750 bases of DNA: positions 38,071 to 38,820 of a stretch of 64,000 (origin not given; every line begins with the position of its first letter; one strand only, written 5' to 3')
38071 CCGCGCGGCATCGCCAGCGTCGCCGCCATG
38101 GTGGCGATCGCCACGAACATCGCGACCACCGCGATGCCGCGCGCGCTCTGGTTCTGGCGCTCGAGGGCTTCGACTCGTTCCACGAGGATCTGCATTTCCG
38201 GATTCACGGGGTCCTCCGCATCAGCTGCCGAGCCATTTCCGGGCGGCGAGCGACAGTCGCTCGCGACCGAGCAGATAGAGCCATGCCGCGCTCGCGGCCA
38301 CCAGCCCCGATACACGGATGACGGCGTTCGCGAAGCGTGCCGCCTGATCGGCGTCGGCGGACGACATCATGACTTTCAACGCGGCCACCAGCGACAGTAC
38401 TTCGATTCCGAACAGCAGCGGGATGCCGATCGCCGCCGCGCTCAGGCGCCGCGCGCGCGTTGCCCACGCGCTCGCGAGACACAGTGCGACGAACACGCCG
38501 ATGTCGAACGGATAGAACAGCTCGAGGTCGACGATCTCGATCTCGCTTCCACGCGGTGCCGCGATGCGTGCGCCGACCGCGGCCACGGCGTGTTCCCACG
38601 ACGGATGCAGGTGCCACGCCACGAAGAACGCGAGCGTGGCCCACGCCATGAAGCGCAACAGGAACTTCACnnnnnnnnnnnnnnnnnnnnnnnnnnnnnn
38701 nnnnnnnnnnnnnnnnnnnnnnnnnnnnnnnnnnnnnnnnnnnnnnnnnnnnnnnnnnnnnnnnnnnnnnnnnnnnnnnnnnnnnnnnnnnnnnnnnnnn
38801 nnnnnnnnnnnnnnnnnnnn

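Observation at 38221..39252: Exosortase-like polytopic membrane gene disrupted by a frameshift in a GGC run, near a PEP-CTERM substrate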

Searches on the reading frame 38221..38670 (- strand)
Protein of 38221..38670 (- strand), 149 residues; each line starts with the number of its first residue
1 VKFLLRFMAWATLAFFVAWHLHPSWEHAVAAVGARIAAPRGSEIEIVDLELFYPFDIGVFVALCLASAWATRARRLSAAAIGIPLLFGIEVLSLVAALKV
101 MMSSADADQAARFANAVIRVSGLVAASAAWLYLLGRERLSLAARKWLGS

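Call 3: search_protein_families(library=ncbifam, proteins=[window:38221-38670:-], max_evalue=1)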
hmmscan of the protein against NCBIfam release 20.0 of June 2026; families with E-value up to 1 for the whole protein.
window:38221-38670:- (149 aa): 1 family
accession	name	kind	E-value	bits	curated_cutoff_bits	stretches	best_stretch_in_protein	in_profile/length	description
NF009163.0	PRK12509.1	equivalog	0.045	13.9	148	0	65-106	92-134/137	Na+/H+ antiporter subunit B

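Call 4: search_protein_families(library=pfam, proteins=[window:38221-38670:-], max_evalue=1)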
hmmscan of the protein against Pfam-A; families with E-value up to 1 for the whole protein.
window:38221-38670:- (149 aa): 2 families
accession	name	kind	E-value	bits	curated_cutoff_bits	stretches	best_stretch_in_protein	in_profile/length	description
PF20177.3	DUF6542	-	7.9e-05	23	27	1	54-133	32-105/123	Domain of unknown function (DUF6542)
PF20512.3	PMI_typeI_hel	-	0.29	12.1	23.4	1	46-65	69-88/88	Phosphomannose isomerase type I, helical insertion domain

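Call 9: find_homologous_proteins(query=window:38221-38670:-)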
Query window:38221-38670:- (149 aa): 54 proteins with E <= 0.001 among 345 candidates.
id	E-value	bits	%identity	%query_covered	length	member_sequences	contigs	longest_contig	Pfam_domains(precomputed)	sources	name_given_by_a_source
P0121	2.4e-79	282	91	100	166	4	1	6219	-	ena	-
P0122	7.0e-77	274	90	99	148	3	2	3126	-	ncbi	-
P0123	1.3e-73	264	85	98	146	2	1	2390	-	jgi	-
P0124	7.1e-67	242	79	99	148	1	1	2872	-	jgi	-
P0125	2.2e-62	227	75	100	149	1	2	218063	-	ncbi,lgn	-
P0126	1.0e-61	225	72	100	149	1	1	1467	-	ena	-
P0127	1.1e-61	225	73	99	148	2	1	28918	-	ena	-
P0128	1.6e-60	221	74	99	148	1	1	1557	-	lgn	-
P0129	7.7e-58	212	66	100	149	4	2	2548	-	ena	-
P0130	1.8e-56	208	65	100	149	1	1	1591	-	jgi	jgi:hypothetical protein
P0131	4.3e-56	207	63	100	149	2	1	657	-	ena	-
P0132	2.4e-54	201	66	99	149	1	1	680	-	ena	-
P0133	8.2e-53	196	60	100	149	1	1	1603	-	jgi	-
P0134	1.6e-48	182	60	100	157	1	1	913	-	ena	-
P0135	3.8e-45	171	55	100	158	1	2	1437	-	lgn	-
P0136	1.4e-44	169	55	99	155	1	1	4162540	-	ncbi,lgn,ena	-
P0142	1.1e-42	163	55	100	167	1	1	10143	-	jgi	jgi:hypothetical protein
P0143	1.4e-42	163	55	100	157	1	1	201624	-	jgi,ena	jgi:hypothetical protein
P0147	1.3e-41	160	53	100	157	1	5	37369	-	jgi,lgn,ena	jgi:hypothetical protein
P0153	8.8e-39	151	54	100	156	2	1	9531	-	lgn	-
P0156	7.8e-38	148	51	99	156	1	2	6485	-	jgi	jgi:hypothetical protein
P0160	1.5e-36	143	50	100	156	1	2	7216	-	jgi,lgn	jgi:hypothetical protein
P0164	1.7e-35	140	55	93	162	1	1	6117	-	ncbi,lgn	-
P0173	1.3e-31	127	49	93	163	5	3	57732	-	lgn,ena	-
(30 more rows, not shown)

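Call 30: search_protein_families(library=ncbifam, alignment_id=A2, max_evalue=10)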
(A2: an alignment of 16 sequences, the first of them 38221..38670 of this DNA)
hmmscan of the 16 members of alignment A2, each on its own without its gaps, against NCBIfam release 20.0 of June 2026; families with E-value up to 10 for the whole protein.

A. member 1, window:38221-38670:- (149 aa): 1 family
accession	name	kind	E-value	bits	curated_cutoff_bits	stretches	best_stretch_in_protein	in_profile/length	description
NF009163.0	PRK12509.1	equivalog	0.045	13.9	148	0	65-106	92-134/137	Na+/H+ antiporter subunit B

B. families by the number of members that match (of 16 scanned): 12 families
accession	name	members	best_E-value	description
NF041730.1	XrtH_assoc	8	4.4e-05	exosortase H-associated membrane protein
TIGR04411.1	T2SS_GspN_Lepto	1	0.01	type II secretion system protein GspN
TIGR01116.1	ATPase-IIA1_Ca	1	0.023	calcium-translocating P-type ATPase, SERCA-type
NF006395.0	PRK08644.1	1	0.035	sulfur carrier protein ThiS adenylyltransferase ThiF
NF009318.0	PRK12674.2-3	1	0.036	Na+/H+ antiporter subunit G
NF009163.0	PRK12509.1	1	0.045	Na+/H+ antiporter subunit B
NF047320.1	morpho_MmpB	1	0.064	morphogenic membrane protein MmpB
NF045790.1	OxalOxreddelta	1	0.089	oxalate oxidoreductase subunit delta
NF001099.0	PRK00132.1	1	0.12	30S ribosomal protein S9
NF009731.0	PRK13254.1-5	1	0.19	cytochrome c maturation protein CcmE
NF012170.0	qac_SMR_J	1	0.27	quaternary ammonium compound efflux SMR transporter QacJ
NF033784.1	transport_merC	1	1.8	organomercurial transporter MerC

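Call 42: predict_structure(alignment_id=A3)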
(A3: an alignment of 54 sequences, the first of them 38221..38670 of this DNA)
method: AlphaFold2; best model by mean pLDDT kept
length: 149 residues; sequences in the alignment: 54
mean_pLDDT: 89.2   pTM: 0.81
mean pLDDT of the five models: 89.2, 88.9, 88.8, 87.6, 87.2
residues with pLDDT >= 90: 93; 70-90: 47; 50-70: 9; < 50: 0
segments of 3 or more residues with pLDDT < 50: none
pLDDT, mean of each block of 10 residues (from residue 1): 90 95 92 92 82 91 94 96 96 92 87 87 94 83 65
secondary structure, 60 per line:
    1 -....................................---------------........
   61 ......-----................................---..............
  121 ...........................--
elements in order: H2-37 H53-66 H72-103 H107-147

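Call 44: search_protein_representatives(alignment_id=A3)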
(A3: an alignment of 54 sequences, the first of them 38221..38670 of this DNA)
Query: 54 sequences, 157 profile positions. Proteins with E-value up to 0.001 (for the whole library): 118; up to 1e-10: 80; up to 1e-30: 9. The best 118 are listed.
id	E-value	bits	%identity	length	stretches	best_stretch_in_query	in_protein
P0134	2.9e-71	254.6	-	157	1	1-156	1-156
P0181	1.3e-60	220.0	-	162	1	7-155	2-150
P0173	1.2e-55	203.8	-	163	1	1-149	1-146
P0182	1.9e-43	164.2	-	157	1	1-149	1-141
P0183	8.0e-42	159.0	-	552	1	1-146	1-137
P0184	9.3e-41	155.5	-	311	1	20-140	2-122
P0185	1.7e-36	141.6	-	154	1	1-153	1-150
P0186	1.2e-33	132.4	-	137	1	1-89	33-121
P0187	1.4e-33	132.2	-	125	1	29-152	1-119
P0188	7.2e-29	116.9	-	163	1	1-150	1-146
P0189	8.0e-29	116.7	-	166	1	1-146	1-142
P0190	4.6e-28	114.3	-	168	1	1-146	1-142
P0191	2.5e-27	111.9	-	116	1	1-79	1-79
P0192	7.5e-27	110.3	-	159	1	2-73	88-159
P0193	1.8e-26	109.0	-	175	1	2-150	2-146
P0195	2.2e-23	99.0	-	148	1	1-149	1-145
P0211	2.8e-18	82.4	-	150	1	1-143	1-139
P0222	2.6e-16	76.1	-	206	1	1-149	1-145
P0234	1.1e-13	67.5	-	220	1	1-149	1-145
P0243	1.3e-12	64.1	-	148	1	1-149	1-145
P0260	2.9e-10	56.4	-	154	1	1-143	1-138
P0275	1.9e-08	50.5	-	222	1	22-145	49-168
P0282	2.2e-07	47.1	-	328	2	48-146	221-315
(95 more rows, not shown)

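Call 45: search_protein_families(library=ncbifam, proteins=[P0282, P0183, P0184, P0275, P0234, P0222, P0195, P0211, P0243, P0260], max_evalue=0.01)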
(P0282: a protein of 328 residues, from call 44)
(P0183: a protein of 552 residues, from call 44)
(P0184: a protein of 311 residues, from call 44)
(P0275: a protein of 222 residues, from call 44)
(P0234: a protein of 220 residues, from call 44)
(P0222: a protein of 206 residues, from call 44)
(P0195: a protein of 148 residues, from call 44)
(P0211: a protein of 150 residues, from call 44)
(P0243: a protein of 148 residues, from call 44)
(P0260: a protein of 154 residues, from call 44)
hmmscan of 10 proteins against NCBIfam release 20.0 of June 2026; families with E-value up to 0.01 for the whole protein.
P0282 (328 aa): 6 families
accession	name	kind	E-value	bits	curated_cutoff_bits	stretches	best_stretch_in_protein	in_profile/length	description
TIGR04177.1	exosort_XrtH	exception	3.8e-14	53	86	1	31-145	40-153/158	exosortase H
NF046081.1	exosort_XrtX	exception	8.8e-10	38.7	170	1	11-145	22-160/168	exosortase X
TIGR04144.1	archaeo_VPXXXP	exception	3.1e-09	37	150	1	29-144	33-150/156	archaeosortase B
TIGR04300.1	exosort_XrtM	exception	1e-07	32.5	125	1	51-145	48-142/150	exosortase family protein XrtM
TIGR04178.1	exo_archaeo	signature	2.3e-05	24.6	23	1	58-146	1-94/97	exosortase/archaeosortase family protein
NF033505.2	paceosortase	exception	0.00015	21.9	80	1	44-140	44-141/167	pacearchaeosortase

P0183 (552 aa): 0 families

P0184 (311 aa): 0 families

P0275 (222 aa): 0 families

P0234 (220 aa): 0 families

P0222 (206 aa): 0 families

P0195 (148 aa): 0 families

P0211 (150 aa): 0 families

P0243 (148 aa): 0 families

P0260 (154 aa): 0 families

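Call 52: search_protein_families(library=ncbifam, alignment_id=A5, max_evalue=0.01)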
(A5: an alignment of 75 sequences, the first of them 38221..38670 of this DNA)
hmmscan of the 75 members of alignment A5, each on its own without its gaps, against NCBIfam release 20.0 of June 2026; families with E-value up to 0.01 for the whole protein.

A. member 1, window:38221-38670:- (149 aa): 0 families

B. families by the number of members that match (of 75 scanned): 3 families
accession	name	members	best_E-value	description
NF041730.1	XrtH_assoc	4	0.0017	exosortase H-associated membrane protein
NF011430.0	PRK14861.1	1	0.0071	twin arginine translocase protein A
TIGR01411.1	tatAE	1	0.0076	twin-arginine translocase TatA/TatE family subunit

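Call 53: search_protein_families(library=ncbifam, proteins=[P0136, P0142, P0143, P0147, P0153, P0156, P0160, P0164, P0173, P0133], max_evalue=0.1)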
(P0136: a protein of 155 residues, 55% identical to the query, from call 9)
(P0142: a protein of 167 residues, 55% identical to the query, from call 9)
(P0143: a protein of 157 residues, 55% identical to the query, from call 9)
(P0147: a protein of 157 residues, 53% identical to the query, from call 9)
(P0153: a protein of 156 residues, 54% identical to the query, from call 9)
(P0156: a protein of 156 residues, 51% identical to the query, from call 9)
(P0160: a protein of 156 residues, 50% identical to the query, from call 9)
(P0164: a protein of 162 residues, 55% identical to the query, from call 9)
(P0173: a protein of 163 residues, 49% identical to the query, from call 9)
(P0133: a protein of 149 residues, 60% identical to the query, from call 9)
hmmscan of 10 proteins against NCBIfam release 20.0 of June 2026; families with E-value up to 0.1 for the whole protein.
P0136 (155 aa): 1 family
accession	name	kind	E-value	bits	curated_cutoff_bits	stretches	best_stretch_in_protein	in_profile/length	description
NF041730.1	XrtH_assoc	equivalog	0.012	15.4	35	1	54-98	88-130/184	exosortase H-associated membrane protein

P0142 (167 aa): 0 families

P0143 (157 aa): 3 families
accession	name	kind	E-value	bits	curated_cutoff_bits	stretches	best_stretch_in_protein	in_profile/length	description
NF041730.1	XrtH_assoc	equivalog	0.00022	21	35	1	56-125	91-159/184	exosortase H-associated membrane protein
TIGR04411.1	T2SS_GspN_Lepto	equivalog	0.01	15.4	50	1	2-57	3-57/280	type II secretion system protein GspN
NF006395.0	PRK08644.1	equivalog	0.035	13.7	159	1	98-149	8-59/215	sulfur carrier protein ThiS adenylyltransferase ThiF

P0147 (157 aa): 1 family
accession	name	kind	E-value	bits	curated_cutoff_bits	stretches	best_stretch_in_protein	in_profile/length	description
NF041730.1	XrtH_assoc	equivalog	0.0066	16.2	35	1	53-110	88-143/184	exosortase H-associated membrane protein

P0153 (156 aa): 0 families

P0156 (156 aa): 2 families
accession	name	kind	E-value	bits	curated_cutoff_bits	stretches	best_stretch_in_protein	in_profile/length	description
NF041730.1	XrtH_assoc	equivalog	4.4e-05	23.3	35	1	37-121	72-154/184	exosortase H-associated membrane protein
NF045790.1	OxalOxreddelta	equivalog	0.089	11.9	230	0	86-138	135-187/316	oxalate oxidoreductase subunit delta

P0160 (156 aa): 2 families
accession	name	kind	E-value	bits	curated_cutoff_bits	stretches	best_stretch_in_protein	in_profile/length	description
NF041730.1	XrtH_assoc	equivalog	0.00082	19.1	35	1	52-115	88-149/184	exosortase H-associated membrane protein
TIGR01116.1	ATPase-IIA1_Ca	equivalog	0.023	12.8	703.4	1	56-108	687-742/799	calcium-translocating P-type ATPase, SERCA-type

P0164 (162 aa): 0 families

P0173 (163 aa): 1 family
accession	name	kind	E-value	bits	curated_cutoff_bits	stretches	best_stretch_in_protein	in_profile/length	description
NF041730.1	XrtH_assoc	equivalog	0.006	16.3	35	1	53-126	88-150/184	exosortase H-associated membrane protein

P0133 (149 aa): 1 family
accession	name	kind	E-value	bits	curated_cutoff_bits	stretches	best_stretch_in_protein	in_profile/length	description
NF041730.1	XrtH_assoc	equivalog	0.0033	17.2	35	1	52-102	87-136/184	exosortase H-associated membrane protein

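Call 68: find_encoding_contigs(protein=P0282, flank=5000, max_places=3)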
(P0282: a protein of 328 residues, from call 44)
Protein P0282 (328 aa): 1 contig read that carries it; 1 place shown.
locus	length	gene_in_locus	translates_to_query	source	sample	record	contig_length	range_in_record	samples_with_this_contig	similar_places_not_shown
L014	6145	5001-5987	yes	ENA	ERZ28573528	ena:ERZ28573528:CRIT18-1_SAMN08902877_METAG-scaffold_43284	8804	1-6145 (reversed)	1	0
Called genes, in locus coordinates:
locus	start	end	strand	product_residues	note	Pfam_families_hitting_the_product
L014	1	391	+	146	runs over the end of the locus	-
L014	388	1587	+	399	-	-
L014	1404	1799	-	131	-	PF03965:Penicillinase_R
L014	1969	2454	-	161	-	PF12680:SnoaL_2 (weak), PF13474:SnoaL_3, PF14534:DUF4440, PF08332:CaMKII_AD (weak)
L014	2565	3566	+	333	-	PF13485:Peptidase_MA_2 (weak)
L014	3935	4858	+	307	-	-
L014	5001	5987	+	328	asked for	-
